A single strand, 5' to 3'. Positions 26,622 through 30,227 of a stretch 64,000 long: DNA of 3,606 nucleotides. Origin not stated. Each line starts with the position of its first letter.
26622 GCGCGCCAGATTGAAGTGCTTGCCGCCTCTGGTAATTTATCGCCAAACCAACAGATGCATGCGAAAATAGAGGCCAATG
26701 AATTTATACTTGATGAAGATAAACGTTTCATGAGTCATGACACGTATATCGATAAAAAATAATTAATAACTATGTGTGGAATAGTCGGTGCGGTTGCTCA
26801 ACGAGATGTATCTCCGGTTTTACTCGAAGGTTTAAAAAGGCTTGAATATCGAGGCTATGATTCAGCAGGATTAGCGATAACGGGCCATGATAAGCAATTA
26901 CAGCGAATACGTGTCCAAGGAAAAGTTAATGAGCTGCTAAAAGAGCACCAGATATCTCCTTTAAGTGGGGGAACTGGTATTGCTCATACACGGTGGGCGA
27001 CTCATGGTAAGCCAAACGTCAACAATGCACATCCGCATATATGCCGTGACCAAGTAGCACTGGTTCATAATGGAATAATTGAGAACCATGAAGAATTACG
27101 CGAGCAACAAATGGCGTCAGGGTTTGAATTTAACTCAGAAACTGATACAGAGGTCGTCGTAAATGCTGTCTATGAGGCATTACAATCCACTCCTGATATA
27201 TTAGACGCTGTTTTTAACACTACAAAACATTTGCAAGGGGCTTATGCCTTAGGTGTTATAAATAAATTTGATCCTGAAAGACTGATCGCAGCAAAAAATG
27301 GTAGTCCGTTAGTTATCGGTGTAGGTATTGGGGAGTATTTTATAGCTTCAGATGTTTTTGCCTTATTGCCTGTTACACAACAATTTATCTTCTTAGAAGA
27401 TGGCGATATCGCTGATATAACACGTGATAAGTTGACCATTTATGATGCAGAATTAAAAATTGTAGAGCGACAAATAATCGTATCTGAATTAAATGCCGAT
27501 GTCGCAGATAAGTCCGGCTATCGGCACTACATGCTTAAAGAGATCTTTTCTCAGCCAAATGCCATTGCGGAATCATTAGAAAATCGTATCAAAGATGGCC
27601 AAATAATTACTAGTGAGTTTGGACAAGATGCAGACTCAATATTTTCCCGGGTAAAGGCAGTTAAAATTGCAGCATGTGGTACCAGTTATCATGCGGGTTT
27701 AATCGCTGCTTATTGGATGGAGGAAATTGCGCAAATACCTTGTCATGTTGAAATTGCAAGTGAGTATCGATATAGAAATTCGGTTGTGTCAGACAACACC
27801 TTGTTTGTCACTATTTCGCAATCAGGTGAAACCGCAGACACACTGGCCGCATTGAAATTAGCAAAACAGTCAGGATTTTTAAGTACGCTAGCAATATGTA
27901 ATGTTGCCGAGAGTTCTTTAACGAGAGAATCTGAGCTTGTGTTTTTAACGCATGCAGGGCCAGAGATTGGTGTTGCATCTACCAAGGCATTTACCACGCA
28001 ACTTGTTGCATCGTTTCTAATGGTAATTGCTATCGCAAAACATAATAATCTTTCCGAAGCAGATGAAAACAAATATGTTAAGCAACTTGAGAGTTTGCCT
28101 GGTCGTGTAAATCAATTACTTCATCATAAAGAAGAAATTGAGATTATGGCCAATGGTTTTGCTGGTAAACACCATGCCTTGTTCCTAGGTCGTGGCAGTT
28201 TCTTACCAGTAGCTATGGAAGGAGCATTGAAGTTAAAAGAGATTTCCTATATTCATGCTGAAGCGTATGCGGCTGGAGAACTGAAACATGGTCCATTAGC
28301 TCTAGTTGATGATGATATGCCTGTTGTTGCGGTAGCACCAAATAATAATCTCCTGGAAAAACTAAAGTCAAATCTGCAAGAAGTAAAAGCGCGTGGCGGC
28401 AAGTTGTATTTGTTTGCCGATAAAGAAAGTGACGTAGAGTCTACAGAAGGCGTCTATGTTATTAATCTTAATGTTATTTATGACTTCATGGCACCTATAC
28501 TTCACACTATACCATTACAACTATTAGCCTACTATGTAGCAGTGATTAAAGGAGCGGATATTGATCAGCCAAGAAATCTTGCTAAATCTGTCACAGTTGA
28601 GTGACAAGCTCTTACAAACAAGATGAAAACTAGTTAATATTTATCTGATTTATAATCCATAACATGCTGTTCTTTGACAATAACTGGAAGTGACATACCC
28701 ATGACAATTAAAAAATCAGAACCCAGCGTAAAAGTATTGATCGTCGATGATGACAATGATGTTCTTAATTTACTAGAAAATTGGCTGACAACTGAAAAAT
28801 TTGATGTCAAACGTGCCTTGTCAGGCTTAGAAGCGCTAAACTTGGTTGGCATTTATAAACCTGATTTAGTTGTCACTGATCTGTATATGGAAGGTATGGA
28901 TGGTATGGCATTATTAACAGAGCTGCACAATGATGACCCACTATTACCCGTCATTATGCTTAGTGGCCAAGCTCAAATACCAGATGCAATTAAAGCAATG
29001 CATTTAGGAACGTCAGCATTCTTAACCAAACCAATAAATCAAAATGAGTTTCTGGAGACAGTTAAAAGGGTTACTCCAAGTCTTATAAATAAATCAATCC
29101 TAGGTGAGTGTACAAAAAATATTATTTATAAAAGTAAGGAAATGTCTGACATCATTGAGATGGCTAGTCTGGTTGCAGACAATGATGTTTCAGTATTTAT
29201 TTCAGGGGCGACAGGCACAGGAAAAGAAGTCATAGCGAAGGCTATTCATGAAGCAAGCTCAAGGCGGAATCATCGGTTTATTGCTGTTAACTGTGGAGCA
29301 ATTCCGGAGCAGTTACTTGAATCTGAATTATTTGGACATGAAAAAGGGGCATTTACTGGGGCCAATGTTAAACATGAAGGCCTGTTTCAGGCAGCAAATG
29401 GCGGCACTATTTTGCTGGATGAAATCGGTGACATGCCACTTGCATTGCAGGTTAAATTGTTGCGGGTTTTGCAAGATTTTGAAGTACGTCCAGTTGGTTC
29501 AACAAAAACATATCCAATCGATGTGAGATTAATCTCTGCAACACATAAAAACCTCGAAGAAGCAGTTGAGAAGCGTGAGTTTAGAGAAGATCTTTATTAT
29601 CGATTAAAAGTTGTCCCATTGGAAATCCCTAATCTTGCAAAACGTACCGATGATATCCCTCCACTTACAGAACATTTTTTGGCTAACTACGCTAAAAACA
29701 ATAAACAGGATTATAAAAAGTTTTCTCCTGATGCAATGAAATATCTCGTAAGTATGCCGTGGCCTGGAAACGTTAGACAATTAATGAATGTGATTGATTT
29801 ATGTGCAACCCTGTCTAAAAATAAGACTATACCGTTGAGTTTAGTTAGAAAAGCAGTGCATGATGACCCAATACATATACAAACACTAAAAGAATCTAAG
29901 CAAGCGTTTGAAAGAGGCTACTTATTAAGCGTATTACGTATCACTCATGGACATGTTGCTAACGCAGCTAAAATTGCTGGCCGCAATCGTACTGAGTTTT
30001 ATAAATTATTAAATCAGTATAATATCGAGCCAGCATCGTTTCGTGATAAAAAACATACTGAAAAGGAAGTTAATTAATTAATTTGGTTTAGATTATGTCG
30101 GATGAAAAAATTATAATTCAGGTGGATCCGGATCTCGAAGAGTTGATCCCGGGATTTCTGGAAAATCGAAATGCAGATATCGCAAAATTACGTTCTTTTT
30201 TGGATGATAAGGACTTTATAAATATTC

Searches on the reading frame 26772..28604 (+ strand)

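Call 11: search_protein_families(library=ncbifam, proteins=[window:26772-28604:+], max_evalue=1e-10)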
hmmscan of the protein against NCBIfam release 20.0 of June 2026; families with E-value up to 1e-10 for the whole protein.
window:26772-28604:+ (610 aa): 8 families
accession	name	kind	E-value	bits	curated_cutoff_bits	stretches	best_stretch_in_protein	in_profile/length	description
NF001484.0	PRK00331.1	subfamily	1.1e-251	836.5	381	1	1-610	1-601/601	isomerizing glutamine--fructose-6-phosphate transaminase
TIGR01135.1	glmS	equivalog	5e-251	834.5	418.05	1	2-610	1-607/607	glutamine--fructose-6-phosphate transaminase (isomerizing)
NF046059.1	NagB_SO3506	equivalog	1.2e-37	130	430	1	254-605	4-325/330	glucosamine-6-phosphate deaminase NagB-II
TIGR01134.1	purF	equivalog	7.7e-33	114.5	350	1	2-220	1-221/432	amidophosphoribosyltransferase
NF041128.1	glucosaP_deam_GlmD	equivalog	4.7e-29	101.6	580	1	300-607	37-321/323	glucosamine-6-phosphate deaminase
TIGR01536.1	asn_synth_AEB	equivalog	3.9e-13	49.2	267.1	1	2-204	1-172/517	asparagine synthase (glutamine-hydrolyzing)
TIGR02815.1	agaS_fam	subfamily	2.4e-11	43.2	529.2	1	255-601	6-355/372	putative sugar isomerase, AgaS family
NF008481.0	PRK11382.1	equivalog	2.7e-11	43.2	430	1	295-602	45-333/340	fructoselysine 6-phosphate deglycase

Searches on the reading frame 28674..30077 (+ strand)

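Call 11: search_protein_families(library=ncbifam, proteins=[window:28674-30077:+], max_evalue=1e-10)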
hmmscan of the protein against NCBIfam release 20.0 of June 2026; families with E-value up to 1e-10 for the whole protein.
window:28674-30077:+ (467 aa): 63 families (the best 25 are shown)
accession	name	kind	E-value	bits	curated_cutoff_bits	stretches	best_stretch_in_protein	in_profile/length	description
NF011695.0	PRK15115.1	equivalog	1.5e-156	521.6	763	1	18-457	6-444/445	two-component system response regulator GlrR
TIGR01818.1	ntrC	equivalog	1.8e-114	383.1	558.6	1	21-398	1-384/463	nitrogen regulation protein NR(I)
NF008469.0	PRK11361.1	equivalog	6.7e-106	354.7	714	1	19-455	5-460/461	acetoacetate metabolism transcriptional regulator AtoC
TIGR02915.1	PEP_resp_reg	equivalog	3.9e-105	352.3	502.6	1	21-451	1-444/445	PEP-CTERM-box response regulator transcription factor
NF041552.1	TF_PrdR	equivalog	1e-101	341.1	795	1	145-450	264-577/577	sigma-54 dependent transcriptional regulator PrdR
NF007689.0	PRK10365.1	equivalog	3.5e-99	332.6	760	1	18-440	5-433/441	sigma-54-dependent response regulator transcription factor ZraR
TIGR01817.1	nifA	equivalog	7.5e-96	322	528.85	1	147-391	195-438/534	nif-specific transcriptional activator NifA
NF051870.1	NAssimRespRegNtrX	equivalog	1.1e-95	321.2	600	1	20-446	3-447/452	nitrogen assimilation response regulator NtrX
NF008176.1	PRK10923.1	equivalog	1.4e-95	320.7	620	1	20-380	5-370/469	nitrogen regulation protein NR(I)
NF041946.1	LuxO_transreg_Vib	equivalog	3.2e-93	313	800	1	24-398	2-383/463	quorum-sensing sigma-54 dependent transcriptional regulator LuxO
NF049963.1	RespRegFlgRCampy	domain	4.6e-93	312.4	750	1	20-451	2-429/429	fla regulon two-component system response regulator FlgR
NF038308.1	RNA_repair_RtcR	equivalog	1.8e-91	307.6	650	1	147-409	179-450/530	RNA repair transcriptional activator RtcR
NF003451.0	PRK05022.1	equivalog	1.3e-86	291.4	476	1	146-450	188-509/512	nitric oxide reductase transcriptional regulator NorR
NF050807.1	TransRegFlbDCaul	equivalog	4.8e-86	289.4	750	1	64-395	47-365/454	sigma-54-dependent transcriptional regulator FlbD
NF011958.0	PRK15429.1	equivalog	2.1e-78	264.6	830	1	149-446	380-681/692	formate hydrogenlyase transcriptional activator FlhA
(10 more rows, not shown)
